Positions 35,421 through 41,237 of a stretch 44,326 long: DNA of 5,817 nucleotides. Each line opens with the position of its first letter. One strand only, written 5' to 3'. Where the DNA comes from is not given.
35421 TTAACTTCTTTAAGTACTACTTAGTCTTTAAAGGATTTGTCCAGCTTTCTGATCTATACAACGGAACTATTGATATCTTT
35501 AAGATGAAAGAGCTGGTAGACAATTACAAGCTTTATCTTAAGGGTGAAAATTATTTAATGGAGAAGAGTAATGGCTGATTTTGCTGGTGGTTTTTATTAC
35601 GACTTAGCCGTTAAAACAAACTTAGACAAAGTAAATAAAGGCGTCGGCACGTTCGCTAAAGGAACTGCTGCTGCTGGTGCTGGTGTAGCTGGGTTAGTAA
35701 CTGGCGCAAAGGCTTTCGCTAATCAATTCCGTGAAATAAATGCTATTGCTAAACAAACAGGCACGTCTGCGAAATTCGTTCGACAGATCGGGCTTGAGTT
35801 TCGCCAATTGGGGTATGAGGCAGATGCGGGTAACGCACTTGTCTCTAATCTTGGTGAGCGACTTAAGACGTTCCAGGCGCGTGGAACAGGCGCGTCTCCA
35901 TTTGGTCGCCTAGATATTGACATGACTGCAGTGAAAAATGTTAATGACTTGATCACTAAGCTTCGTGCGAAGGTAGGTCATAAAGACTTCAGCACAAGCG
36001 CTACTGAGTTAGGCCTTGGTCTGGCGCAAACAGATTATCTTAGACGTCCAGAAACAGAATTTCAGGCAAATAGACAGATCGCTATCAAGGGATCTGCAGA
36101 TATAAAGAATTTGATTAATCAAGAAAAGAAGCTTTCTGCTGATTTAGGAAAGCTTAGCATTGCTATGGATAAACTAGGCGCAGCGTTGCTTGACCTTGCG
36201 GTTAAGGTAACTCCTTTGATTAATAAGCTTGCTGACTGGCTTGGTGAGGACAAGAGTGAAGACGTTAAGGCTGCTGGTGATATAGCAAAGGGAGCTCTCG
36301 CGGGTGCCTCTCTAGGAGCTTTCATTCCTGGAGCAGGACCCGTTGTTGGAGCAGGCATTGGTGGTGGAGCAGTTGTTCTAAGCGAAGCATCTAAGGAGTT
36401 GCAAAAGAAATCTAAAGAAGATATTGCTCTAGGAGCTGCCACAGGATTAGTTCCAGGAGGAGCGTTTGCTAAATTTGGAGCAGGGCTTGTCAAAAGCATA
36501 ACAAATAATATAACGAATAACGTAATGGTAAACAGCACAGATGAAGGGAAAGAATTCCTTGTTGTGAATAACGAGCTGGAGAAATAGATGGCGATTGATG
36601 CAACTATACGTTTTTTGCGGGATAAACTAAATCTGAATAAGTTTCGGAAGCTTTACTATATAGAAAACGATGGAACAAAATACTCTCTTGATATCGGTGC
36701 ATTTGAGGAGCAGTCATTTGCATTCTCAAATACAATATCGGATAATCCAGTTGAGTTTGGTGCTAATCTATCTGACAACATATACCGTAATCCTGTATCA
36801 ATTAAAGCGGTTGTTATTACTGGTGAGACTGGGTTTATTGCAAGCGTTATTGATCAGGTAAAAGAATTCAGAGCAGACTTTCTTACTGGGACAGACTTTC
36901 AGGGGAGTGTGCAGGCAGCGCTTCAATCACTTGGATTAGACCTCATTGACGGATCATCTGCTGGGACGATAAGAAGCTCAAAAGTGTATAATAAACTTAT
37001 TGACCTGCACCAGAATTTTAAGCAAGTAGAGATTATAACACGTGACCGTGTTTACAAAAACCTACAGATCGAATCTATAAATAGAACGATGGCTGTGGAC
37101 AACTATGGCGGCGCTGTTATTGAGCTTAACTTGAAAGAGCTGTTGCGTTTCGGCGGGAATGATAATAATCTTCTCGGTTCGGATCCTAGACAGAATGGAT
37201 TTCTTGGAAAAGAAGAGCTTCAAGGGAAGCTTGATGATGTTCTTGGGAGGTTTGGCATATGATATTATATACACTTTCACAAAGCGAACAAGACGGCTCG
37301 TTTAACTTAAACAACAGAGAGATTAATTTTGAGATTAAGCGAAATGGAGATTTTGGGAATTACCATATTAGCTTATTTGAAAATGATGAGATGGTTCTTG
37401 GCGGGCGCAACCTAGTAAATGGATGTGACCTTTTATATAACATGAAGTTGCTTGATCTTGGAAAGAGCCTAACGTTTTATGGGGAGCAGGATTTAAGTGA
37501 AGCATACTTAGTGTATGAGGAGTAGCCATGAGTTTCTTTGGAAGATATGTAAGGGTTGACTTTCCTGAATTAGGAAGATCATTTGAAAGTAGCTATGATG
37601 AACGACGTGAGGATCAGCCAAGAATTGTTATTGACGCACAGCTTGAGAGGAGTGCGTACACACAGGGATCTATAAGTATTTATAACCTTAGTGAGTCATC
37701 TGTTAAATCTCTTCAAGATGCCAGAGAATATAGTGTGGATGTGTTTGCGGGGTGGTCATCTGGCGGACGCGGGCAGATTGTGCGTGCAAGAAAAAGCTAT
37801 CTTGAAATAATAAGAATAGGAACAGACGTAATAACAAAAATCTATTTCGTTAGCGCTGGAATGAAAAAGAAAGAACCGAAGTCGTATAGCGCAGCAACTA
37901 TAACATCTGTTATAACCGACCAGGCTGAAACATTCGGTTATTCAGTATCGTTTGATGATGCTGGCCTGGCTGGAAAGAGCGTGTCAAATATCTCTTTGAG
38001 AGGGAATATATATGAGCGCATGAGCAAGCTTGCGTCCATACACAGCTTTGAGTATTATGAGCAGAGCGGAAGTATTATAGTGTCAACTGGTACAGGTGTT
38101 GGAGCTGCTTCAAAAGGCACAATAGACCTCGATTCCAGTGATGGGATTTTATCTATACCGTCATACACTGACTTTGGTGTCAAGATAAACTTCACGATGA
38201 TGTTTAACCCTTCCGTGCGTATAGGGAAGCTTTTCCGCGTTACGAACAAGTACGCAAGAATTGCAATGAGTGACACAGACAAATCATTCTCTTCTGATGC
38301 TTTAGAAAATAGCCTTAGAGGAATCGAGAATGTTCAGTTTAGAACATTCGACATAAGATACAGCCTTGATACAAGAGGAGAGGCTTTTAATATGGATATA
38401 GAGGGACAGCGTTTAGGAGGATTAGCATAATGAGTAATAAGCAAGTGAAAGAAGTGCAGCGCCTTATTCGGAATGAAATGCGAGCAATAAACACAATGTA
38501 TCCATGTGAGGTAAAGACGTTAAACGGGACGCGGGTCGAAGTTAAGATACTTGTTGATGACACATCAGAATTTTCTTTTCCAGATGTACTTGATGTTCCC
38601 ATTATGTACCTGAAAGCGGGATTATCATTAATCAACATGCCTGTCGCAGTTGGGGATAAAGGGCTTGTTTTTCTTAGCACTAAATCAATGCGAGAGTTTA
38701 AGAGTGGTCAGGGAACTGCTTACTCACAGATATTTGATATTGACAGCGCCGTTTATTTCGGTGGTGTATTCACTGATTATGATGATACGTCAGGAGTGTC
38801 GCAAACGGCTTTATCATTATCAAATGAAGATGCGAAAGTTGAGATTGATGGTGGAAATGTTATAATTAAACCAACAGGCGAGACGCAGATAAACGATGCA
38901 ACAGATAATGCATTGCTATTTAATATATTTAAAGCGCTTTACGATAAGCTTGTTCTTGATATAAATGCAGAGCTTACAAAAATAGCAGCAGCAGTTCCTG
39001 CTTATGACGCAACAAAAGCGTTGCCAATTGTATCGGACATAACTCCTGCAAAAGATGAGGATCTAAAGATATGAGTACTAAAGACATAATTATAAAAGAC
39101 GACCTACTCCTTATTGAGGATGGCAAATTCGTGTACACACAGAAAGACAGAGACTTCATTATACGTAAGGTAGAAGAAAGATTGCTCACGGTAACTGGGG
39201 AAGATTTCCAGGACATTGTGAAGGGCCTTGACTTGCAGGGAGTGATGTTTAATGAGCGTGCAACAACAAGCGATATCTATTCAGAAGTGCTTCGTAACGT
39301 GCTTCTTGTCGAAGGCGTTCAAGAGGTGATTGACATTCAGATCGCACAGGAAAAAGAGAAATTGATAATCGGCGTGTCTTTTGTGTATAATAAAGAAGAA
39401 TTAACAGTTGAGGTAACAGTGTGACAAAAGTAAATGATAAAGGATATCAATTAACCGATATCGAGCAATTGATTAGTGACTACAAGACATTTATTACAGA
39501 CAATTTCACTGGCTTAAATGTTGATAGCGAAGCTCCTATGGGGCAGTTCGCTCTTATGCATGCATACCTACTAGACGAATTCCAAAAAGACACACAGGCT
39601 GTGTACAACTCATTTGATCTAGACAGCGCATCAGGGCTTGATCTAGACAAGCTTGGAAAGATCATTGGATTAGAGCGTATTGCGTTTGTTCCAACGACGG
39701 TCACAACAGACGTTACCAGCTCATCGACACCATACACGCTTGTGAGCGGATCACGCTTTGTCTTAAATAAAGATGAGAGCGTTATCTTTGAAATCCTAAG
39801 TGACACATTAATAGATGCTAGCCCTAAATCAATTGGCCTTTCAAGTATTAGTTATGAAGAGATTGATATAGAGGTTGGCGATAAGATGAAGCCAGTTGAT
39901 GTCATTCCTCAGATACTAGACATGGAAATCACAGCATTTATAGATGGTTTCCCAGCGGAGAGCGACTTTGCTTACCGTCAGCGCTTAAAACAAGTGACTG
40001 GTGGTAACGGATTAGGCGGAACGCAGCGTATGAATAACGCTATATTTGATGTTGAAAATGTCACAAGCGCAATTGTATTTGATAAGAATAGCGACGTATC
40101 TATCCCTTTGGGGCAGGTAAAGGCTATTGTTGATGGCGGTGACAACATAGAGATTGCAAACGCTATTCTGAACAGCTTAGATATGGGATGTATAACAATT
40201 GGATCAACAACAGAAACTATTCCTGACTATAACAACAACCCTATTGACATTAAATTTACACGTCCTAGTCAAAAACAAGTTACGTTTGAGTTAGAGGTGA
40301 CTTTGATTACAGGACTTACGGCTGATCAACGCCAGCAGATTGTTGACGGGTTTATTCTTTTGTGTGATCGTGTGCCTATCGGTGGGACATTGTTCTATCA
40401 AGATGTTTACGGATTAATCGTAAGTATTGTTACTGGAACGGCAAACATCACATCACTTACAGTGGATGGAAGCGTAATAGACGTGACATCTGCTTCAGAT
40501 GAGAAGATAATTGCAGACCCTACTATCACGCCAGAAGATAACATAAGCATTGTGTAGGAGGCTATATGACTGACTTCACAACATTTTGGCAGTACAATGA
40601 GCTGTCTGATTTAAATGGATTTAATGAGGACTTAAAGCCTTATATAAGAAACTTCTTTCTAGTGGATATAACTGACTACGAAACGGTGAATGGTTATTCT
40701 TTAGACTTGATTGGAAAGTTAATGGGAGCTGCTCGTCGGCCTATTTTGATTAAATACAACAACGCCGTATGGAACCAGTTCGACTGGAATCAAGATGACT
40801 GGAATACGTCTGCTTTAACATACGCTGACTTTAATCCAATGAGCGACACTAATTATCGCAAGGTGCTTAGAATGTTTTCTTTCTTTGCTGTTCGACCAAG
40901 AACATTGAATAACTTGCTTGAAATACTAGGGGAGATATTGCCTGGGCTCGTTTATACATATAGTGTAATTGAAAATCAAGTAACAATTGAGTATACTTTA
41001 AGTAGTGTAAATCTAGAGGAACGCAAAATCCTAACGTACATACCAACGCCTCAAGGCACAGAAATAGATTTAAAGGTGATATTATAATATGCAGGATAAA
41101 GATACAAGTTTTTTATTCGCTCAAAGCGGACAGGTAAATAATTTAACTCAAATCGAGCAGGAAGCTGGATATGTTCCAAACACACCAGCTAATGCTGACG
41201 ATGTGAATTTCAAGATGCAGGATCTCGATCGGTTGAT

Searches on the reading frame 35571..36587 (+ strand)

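Call 32: search_protein_families(library=phrogs, proteins=[window:35571-36587:+], max_evalue=0.001)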
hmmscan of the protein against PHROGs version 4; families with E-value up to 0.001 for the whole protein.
window:35571-36587:+ (338 aa): 2 families
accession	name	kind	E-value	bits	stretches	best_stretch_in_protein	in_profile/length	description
phrog_2276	-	tail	5.4e-05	23.1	1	27-228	79-291/673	tail length tape measure protein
phrog_9388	-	unknown function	0.00094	19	0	21-228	24-242/615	-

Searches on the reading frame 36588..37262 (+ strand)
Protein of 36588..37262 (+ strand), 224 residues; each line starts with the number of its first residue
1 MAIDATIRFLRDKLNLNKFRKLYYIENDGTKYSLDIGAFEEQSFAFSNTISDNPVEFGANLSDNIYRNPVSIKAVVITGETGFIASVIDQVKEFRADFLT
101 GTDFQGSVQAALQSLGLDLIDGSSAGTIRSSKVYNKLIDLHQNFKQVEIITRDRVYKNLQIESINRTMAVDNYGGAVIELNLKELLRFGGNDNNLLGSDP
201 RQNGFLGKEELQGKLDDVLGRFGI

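Call 32: search_protein_families(library=phrogs, proteins=[window:36588-37262:+], max_evalue=0.001)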
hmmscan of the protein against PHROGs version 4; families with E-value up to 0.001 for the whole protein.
window:36588-37262:+ (224 aa): 3 families
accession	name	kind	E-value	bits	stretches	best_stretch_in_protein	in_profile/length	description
phrog_817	-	tail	4.2e-17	63.3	1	41-185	25-143/200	tail fiber protein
phrog_1517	-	lysis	1.5e-08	35.6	1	23-73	5-53/202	endolysin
phrog_37482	-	unknown function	1.5e-05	25.8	1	35-75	8-50/198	-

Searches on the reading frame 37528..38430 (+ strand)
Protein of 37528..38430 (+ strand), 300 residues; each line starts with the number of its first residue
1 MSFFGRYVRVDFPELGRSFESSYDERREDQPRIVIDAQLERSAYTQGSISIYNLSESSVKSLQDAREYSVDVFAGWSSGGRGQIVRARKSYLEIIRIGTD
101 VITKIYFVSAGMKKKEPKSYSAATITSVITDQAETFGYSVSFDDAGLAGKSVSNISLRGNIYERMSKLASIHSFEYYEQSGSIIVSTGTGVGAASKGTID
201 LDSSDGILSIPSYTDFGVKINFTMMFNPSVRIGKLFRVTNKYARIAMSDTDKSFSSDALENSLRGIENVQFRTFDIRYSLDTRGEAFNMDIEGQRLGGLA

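Call 32: search_protein_families(library=phrogs, proteins=[window:37528-38430:+], max_evalue=0.001)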
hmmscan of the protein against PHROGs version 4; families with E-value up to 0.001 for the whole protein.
window:37528-38430:+ (300 aa): 1 family
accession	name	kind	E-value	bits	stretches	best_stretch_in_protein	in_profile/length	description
phrog_196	-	tail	1.4e-30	107.4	1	1-297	82-362/536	baseplate hub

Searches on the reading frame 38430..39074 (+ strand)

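Call 32: search_protein_families(library=phrogs, proteins=[window:38430-39074:+], max_evalue=0.001)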
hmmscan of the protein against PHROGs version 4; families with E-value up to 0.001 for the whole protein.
window:38430-39074:+ (214 aa): 1 family
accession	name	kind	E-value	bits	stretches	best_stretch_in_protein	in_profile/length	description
phrog_5226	-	unknown function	9.8e-05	23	1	143-214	89-161/162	-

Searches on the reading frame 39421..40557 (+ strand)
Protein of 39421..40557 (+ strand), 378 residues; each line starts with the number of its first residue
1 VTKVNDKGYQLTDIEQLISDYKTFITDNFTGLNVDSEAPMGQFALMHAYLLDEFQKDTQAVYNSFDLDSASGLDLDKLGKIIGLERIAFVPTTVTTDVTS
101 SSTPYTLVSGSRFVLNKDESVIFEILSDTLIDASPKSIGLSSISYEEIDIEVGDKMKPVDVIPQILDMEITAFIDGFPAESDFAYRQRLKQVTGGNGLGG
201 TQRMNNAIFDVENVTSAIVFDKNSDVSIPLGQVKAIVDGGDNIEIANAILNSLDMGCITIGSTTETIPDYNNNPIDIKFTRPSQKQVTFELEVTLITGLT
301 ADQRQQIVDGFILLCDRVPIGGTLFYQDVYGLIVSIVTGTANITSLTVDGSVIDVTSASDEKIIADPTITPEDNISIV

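Call 32: search_protein_families(library=phrogs, proteins=[window:39421-40557:+], max_evalue=0.001)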
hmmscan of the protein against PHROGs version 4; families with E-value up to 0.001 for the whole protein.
window:39421-40557:+ (378 aa): 2 families
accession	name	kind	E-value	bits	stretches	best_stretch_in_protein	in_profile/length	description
phrog_6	-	tail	4.8e-28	99.1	1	3-362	61-395/548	baseplate wedge subunit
phrog_587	-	head and packaging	8.7e-05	22.9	1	52-91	51-90/392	structural protein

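Call 33: find_homologous_proteins(query=window:39421-40557:+)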
Query window:39421-40557:+ (378 aa): 6 proteins with E <= 0.001 among 8000 candidates.
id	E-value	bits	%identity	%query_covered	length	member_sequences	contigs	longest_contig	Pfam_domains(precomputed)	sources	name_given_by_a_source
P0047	3.0e-238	808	100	100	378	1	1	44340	-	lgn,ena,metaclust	metaclust:\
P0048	1.4e-10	59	25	77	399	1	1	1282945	PF04865.20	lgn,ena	-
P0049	1.9e-7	49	28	68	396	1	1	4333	PF04865.20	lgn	-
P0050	2.5e-5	42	25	70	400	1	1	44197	-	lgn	-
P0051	1.1e-4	40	26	70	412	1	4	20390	-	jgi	jgi:uncharacterized phage protein gp47/JayE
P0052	1.5e-4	40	28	44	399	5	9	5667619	PF04865.20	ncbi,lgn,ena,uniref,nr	ncbi:baseplate J/gp47 family protein [Phytobacter diazotrophicus]|uniref:baseplate J/gp47 family pro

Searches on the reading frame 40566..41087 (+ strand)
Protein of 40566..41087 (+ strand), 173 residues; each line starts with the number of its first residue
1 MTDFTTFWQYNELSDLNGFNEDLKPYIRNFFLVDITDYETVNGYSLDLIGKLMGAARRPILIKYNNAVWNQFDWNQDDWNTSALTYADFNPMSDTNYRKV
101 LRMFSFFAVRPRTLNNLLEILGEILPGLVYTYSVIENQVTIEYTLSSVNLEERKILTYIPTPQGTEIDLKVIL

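Call 32: search_protein_families(library=phrogs, proteins=[window:40566-41087:+], max_evalue=0.001)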
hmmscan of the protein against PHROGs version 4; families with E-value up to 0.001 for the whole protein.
window:40566-41087:+ (173 aa): 2 families
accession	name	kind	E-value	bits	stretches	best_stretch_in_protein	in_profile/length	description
phrog_587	-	head and packaging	6.7e-07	29.8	1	31-170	59-207/392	structural protein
phrog_22472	-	unknown function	0.00041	20.9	1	28-59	45-75/302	-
